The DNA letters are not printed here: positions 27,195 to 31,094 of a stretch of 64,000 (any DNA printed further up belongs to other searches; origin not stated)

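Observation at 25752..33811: yqiJ(NfeD)-flotillin-giant AAA+ protein operon: a 1730-aa ATPase of unknown function tethered to a flotillin module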

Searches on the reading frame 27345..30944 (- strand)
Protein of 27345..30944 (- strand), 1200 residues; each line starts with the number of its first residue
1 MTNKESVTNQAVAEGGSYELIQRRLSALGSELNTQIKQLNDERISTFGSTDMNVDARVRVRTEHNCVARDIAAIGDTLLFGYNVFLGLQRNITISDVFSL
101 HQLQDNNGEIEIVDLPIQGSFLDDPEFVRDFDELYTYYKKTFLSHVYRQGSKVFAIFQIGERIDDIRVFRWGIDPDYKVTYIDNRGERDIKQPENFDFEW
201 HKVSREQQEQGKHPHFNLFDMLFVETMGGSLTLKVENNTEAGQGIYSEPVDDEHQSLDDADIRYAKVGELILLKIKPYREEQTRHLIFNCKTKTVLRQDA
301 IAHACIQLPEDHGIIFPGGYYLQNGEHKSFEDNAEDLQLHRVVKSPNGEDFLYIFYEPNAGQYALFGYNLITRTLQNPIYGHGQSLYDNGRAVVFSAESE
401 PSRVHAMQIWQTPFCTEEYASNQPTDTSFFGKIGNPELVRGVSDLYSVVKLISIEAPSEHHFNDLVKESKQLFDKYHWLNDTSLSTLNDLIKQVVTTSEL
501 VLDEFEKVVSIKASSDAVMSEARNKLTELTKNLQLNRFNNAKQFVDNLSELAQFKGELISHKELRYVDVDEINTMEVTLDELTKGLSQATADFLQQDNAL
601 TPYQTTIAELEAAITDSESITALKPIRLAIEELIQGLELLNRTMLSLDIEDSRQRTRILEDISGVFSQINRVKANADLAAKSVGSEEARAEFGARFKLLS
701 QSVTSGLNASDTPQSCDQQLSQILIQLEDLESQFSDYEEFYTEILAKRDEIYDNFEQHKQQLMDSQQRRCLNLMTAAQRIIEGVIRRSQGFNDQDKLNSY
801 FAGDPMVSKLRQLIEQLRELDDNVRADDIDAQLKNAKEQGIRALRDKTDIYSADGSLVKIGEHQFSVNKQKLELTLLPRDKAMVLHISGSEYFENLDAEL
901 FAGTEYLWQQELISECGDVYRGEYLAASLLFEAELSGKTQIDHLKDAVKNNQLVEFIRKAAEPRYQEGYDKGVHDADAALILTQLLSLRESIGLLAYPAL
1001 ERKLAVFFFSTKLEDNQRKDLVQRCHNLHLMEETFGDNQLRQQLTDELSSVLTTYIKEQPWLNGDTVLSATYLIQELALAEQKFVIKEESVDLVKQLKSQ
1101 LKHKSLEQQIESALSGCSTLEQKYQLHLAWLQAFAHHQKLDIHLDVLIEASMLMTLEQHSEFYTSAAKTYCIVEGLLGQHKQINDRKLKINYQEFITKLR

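Call 36: search_protein_representatives(protein=window:27345-30944:-)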
Query: 1200 residues. Proteins with E-value up to 0.001 (for the whole library): 1285; up to 1e-10: 882; up to 1e-30: 412. The best 150 are listed.
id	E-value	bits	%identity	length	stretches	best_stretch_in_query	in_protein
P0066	0.0e+00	1771.2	67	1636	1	6-1200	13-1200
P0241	0.0e+00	1114.5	45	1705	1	6-1199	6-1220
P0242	0.0e+00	1030.0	45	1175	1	10-1139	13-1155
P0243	0.0e+00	1016.3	44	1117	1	6-1088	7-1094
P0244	1.9e-298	1009.5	43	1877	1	6-1199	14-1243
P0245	5.1e-293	991.5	41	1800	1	12-1199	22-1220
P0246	8.0e-291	984.3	42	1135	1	14-1126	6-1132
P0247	3.9e-287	972.1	47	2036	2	95-1010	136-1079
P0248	2.9e-286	969.2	40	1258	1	9-1199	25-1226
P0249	3.8e-275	932.3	38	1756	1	14-1199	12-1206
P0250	1.5e-271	920.4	40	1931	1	14-1199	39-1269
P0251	1.8e-269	913.5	40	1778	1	10-1199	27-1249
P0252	3.0e-263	893.0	41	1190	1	9-1136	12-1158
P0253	9.3e-262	888.0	40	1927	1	8-1200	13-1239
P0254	1.9e-258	877.1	37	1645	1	12-1198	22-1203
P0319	3.6e-165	568.2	30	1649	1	3-1195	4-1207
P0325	2.6e-160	552.1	30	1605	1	9-1048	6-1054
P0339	1.0e-141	490.5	28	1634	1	14-1184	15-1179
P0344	1.3e-139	483.6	28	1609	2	262-1199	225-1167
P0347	6.5e-136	471.3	29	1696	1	16-1200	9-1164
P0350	3.0e-132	459.2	29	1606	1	9-1005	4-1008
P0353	2.7e-127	442.8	29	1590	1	12-1075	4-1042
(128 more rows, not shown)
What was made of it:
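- On DUF3686/DUF7902 giant AAA+ family ('DNA repair ATPase', BacE-like): Full-length collinear matches extend down to 28% identity (call 36).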

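Call 56: find_encoding_contigs(protein=P0339, flank=8000, max_places=3)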
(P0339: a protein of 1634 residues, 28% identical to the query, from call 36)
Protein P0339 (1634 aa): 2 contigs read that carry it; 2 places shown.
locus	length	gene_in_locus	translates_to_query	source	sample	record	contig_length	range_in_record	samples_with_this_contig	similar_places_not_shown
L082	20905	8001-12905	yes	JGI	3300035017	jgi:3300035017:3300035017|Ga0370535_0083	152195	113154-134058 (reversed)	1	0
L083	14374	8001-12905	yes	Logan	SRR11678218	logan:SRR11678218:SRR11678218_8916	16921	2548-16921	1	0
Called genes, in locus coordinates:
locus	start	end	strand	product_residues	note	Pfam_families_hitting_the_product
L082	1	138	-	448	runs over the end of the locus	PF01595:CNNM, PF00571:CBS (weak), PF03471:CorC_HlyC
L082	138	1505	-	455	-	PF01595:CNNM, PF00571:CBS, PF03471:CorC_HlyC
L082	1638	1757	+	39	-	PF00255:GSHPx (weak)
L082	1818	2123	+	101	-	PF00255:GSHPx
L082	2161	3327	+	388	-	PF04107:GCS2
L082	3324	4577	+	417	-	PF01546:Peptidase_M20, PF07687:M20_dimer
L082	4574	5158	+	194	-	PF04752:ChaC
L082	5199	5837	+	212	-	-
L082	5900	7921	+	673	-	PF01145:Band_7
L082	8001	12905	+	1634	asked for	PF12458:DUF3686, PF25472:DUF7902, PF13401:AAA_22 (faint)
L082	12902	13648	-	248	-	PF04012:PspA_IM30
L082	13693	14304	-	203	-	PF01121:CoaE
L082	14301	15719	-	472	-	-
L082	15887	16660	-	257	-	PF02353:CMAS, PF13489:Methyltransf_23, PF13847:Methyltransf_31, PF08241:Methyltransf_11, PF08242:Methyltransf_12, PF13649:Methyltransf_25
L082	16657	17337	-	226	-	PF01243:PNPOx_N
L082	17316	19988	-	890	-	PF02739:5_3_exonuc_N, PF01367:5_3_exonuc, PF00476:DNA_pol_A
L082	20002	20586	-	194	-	PF00072:Response_reg, PF03861:ANTAR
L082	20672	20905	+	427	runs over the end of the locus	PF00990:GGDEF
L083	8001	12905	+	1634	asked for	PF12458:DUF3686, PF25472:DUF7902, PF13401:AAA_22 (faint)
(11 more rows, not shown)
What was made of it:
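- One distant locus has PspA convergent downstream (call 56).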

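Call 58: find_encoding_contigs(protein=P0344, flank=7000, max_places=1)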
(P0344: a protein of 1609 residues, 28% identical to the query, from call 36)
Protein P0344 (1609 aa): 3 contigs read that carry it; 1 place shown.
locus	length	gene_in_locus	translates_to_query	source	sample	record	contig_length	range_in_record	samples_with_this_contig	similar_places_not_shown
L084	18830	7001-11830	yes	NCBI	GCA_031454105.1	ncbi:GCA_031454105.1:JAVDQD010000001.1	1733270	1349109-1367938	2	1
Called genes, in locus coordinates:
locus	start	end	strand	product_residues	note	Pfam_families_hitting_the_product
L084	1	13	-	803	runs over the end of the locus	PF13620:CarboxypepD_reg, PF13715:CarbopepD_reg_2, PF07715:Plug, PF00593:TonB_dep_Rec_b-barrel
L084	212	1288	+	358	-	PF02805:Ada_Zn_binding, PF12833:HTH_18, PF01035:DNA_binding_1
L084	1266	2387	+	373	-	PF01035:DNA_binding_1, PF00730:HhH-GPD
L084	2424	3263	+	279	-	PF13714:PEP_mutase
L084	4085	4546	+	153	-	PF01928:CYTH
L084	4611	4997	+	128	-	PF00166:Cpn10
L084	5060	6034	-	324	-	PF00490:ALAD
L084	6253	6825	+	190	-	PF07929:PRiA4_ORF3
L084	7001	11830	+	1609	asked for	PF12458:DUF3686, PF07728:AAA_5 (faint), PF25472:DUF7902, PF00004:AAA (weak), PF13401:AAA_22 (faint)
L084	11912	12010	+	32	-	-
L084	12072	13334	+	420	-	PF03193:RsgA_GTPase (faint), PF13167:GTP-bdg_N, PF16360:GTP-bdg_M, PF00503:G-alpha (faint), PF00025:Arf (weak), PF01926:MMR_HSR1, PF02421:FeoB_N (weak), PF04670:Gtr1_RagA (weak), +1 more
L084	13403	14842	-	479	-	PF00224:PK, PF02887:PK_C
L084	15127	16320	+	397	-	-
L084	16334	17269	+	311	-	PF00294:PfkB, PF08543:Phos_pyr_kin (weak)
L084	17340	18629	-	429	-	PF06068:TIP49 (faint), PF05496:RuvB_N, PF01078:Mg_chelatase (faint), PF00004:AAA, PF13173:AAA_14, PF20720:nSTAND3 (weak), PF16193:AAA_assoc_2, PF12002:MgsA_C, +2 more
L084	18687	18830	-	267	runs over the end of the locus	PF01488:Shikimate_DH (faint), PF10727:Rossmann-like, PF10728:DUF2520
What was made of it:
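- One relative (L084, which looks Bacteroidota-like) has no flotillin neighbour (call 58).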

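Call 59: find_encoding_contigs(protein=P0347, flank=7000, max_places=1)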
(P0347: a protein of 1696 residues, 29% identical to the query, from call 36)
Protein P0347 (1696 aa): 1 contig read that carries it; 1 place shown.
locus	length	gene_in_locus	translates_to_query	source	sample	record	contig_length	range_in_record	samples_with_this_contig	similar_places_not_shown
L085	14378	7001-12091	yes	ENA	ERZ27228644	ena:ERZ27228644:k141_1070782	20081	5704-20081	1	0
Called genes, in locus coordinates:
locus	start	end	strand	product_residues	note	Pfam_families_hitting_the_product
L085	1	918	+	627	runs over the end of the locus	-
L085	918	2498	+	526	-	PF02463:SMC_N (faint), PF00005:ABC_tran, PF13304:AAA_21 (faint), PF13401:AAA_22 (weak), PF01061:ABC2_membrane, PF12698:ABC2_membrane_3 (weak)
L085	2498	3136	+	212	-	-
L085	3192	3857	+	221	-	PF01694:Rhomboid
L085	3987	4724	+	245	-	-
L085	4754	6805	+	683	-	-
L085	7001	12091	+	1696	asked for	PF12458:DUF3686, PF25472:DUF7902, PF05496:RuvB_N (faint), PF00004:AAA, PF07728:AAA_5 (faint)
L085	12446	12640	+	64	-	-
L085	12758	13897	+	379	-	-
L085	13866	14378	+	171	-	?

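Call 60: find_encoding_contigs(protein=P0353, flank=7000, max_places=1)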
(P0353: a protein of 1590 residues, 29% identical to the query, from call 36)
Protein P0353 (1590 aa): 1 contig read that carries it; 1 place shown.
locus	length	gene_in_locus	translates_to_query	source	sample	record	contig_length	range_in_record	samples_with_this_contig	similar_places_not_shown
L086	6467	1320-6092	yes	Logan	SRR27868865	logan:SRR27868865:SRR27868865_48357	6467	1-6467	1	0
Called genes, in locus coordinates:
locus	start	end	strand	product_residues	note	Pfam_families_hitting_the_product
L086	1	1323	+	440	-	?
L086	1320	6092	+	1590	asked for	PF12458:DUF3686, PF25472:DUF7902, PF00004:AAA (weak), PF07728:AAA_5 (weak)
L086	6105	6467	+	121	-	?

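Call 61: find_encoding_contigs(protein=P0319, flank=7000, max_places=1)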
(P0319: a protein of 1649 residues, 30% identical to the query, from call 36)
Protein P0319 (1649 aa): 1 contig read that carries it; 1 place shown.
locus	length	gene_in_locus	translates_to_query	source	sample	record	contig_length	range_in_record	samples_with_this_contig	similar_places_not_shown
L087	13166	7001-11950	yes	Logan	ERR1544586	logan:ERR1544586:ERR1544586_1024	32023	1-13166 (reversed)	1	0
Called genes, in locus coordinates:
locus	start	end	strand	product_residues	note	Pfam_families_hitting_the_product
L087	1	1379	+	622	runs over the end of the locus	PF13522:GATase_6, PF13537:GATase_7, PF00733:Asn_synthase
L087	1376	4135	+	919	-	PF00501:AMP-binding, PF00550:PP-binding (faint), PF01370:Epimerase (weak), PF07993:NAD_binding_4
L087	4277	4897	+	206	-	-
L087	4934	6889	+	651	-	PF01145:Band_7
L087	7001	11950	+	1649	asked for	PF12458:DUF3686, PF25472:DUF7902 (weak), PF13401:AAA_22 (faint), PF07728:AAA_5 (weak), PF00004:AAA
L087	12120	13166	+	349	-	?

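Call 62: predict_structure(alignment_id=A3)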
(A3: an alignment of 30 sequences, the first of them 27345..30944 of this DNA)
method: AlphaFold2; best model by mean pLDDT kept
length: 1200 residues; sequences in the alignment: 30
mean_pLDDT: 76.9   pTM: 0.43
mean pLDDT of the five models: 76.9, 73.5, 73.2, 67.1, 66.8
residues with pLDDT >= 90: 174; 70-90: 741; 50-70: 182; < 50: 103
segments of 3 or more residues with pLDDT < 50: 1-15, 87-89, 186-196, 205-232, 236-244, 255-258, 848-860, 866-871, 907-913
pLDDT, mean of each block of 10 residues (from residue 1): 30 57 88 90 75 82 79 86 66 84 79 86 87 78 82 83 73 83 55 45 48 31 39 46 52 52 65 67 68 61 69 76 74 66 73 80 84 80 75 79 84 60 70 81 89 77 87 87 89 91 83 84 89 74 82 87 82 89 84 78 82 70 75 78 71 77 81 72 52 73 81 83 84 72 82 87 82 86 83 81 86 87 84 85 55 42 48 59 64 68 51 61 88 82 89 87 61 85 91 89 94 90 92 79 93 93 90 92 92 92 84 86 92 89 90 91 90 89 88 82
secondary structure, 60 per line:
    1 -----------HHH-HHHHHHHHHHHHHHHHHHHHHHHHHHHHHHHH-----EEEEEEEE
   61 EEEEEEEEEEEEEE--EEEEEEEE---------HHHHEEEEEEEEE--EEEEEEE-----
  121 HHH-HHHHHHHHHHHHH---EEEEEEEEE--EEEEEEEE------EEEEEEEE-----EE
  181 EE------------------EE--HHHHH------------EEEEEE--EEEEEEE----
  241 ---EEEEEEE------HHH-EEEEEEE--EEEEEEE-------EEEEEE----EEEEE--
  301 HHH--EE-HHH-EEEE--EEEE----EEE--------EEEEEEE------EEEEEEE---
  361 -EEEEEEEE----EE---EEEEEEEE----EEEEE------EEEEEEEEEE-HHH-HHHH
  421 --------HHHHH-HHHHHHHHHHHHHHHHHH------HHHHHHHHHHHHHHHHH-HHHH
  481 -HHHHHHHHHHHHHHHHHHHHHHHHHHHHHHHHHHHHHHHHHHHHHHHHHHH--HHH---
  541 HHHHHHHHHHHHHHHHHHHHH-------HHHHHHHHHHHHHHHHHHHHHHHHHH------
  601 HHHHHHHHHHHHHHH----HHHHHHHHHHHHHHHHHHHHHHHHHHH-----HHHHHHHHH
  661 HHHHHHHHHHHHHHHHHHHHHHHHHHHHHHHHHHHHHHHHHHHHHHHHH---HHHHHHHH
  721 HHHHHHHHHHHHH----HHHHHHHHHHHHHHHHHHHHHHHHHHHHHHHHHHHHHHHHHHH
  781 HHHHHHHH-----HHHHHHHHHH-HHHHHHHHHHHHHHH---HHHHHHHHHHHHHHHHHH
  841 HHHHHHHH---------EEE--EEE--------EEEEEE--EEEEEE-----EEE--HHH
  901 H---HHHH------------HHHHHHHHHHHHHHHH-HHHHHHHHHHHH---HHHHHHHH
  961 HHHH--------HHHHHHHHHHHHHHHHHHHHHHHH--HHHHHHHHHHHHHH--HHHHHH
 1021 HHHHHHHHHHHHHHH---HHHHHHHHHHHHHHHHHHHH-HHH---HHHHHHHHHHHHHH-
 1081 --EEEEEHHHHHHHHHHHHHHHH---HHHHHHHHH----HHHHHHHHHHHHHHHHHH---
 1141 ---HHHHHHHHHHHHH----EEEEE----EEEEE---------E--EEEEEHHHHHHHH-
elements in order (helices of 4 or more, strands of 3 or more residues): H16-47 E53-74 E77-84 H94-97 E98-106 E109-115 H125-137 E141-149 E152-159 E166-173 E179-182 H205-209 E222-227 E230-236 E244-250 E261-267 E270-276 E284-289 E294-298 E313-316 E319-322 E327-329 E338-344 E351-357 E362-369 E379-386 E391-395 E402-411 H417-420 H429-433 H435-452 H459-475 H477-480 H482-532 H541-561 H569-594 H601-615 H620-646 H652-709 H713-733 H738-788 H794-803 H805-819 H823-848 E858-860 E863-865 E874-879 E882-887 E893-895 H898-901 H905-908 H921-936 H938-949 H953-964 H973-996 H999-1012 H1015-1035 H1039-1058 H1066-1079 E1083-1087 H1088-1103 H1107-1115 H1120-1137 H1144-1156 E1161-1165 E1170-1174 E1187-1191 H1192-1199
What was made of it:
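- More than 1100 residues are non-ATPase scaffold (call 62).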

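Call 64: fold_search(model_id=the predicted structure, library=pdb)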
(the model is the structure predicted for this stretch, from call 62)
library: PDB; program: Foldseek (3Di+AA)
matches with E <= 10: 480; with E <= 0.001: 17
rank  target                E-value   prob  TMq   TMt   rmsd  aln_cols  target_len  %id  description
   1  9a2d_C                5.4e-06  0.92  0.07  0.07  46.0       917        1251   10  Modeling of the ciliary Intraflagellar transport-A complex (released 2024-05-10)
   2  5ods_D                5.3e-05  0.99  0.11  0.18  26.2       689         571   11  Structure of a phosphoprotein-protein complex (released 2018-03-14)
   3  4xmm_E                5.3e-05  0.89  0.09  0.11  37.0      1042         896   10  Structure of the yeast coat nucleoporin complex, space group C2 (released 2015-03-25)
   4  8glv_DA               7.7e-05  0.98  0.12  0.04  48.3      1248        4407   11  96-nm repeat unit of doublet microtubules from Chlamydomonas reinhardtii flagella (released 2023-05-31)
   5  5ods_B                1.6e-04  0.98  0.11  0.19  26.8       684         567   10  Structure of a phosphoprotein-protein complex (released 2018-03-14)
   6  7k58_C                1.9e-04  0.54  0.08  0.03  65.2      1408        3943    9  Structure of outer-arm dyneins bound to microtubule with microtubule binding state 1(MTBS-1) (released 2021-09-29)
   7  5ods_A                2.1e-04  0.98  0.11  0.19  27.0       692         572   10  Structure of a phosphoprotein-protein complex (released 2018-03-14)
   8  8hmc_B                2.6e-04  0.77  0.09  0.09  37.7       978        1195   11  base module state 1 of Tetrahymena IFT-A (released 2023-06-14)
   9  9e2g_2B               3.9e-04  0.90  0.08  0.13  22.4       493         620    8  Cryo-EM structure of 48 nm repeat of microtubule doublet from T. brucei flagellum (released 2025-03-12)
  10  7pi2_D                5.2e-04  1.00  0.12  0.33  15.9       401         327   10  PfCyRPA bound to monoclonal antibody Cy.003 Fab fragment (released 2022-02-09)
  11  8f8e_B                5.9e-04  1.00  0.12  0.33  14.2       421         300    7  Crystal structure of the WDR domain of human DCAF1 in complex with OICR-8268 compound (released 2023-03-01)
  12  8i7o_P1               5.9e-04  0.60  0.05  0.08  22.1       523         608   11  In situ structure of axonemal doublet microtubules in mouse sperm with 16-nm repeat (released 2023-10-11)
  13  4pxw_B                8.3e-04  1.00  0.12  0.36  14.4       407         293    8  Crystal structure of human DCAF1 WD40 repeats (Q1250L) (released 2014-04-16)
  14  5y31_B                8.3e-04  1.00  0.12  0.23  16.4       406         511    9  Crystal structure of human LGI1-ADAM22 complex (released 2018-05-02)
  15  5y2z_B                8.6e-04  1.00  0.12  0.30  17.2       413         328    8  Crystal structure of human LGI1 EPTP-ADAM22 complex (released 2018-05-02)
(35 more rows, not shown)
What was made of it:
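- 29514..30854 (-): N-terminal beta-propeller (Pfam DUF3686 match, res 31-477), preceded by a conserved helix (res 16-47). It probably has 6-7 blades. Foldseek hits to DCAF1, CyRPA, LGI1 and clathrin-terminal-domain propellers (call 64).
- The best whole-model Foldseek hits are propeller + alpha-solenoid coat proteins: IFT-A subunits, clathrin heavy chain and a yeast coat nucleoporin complex (call 64).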
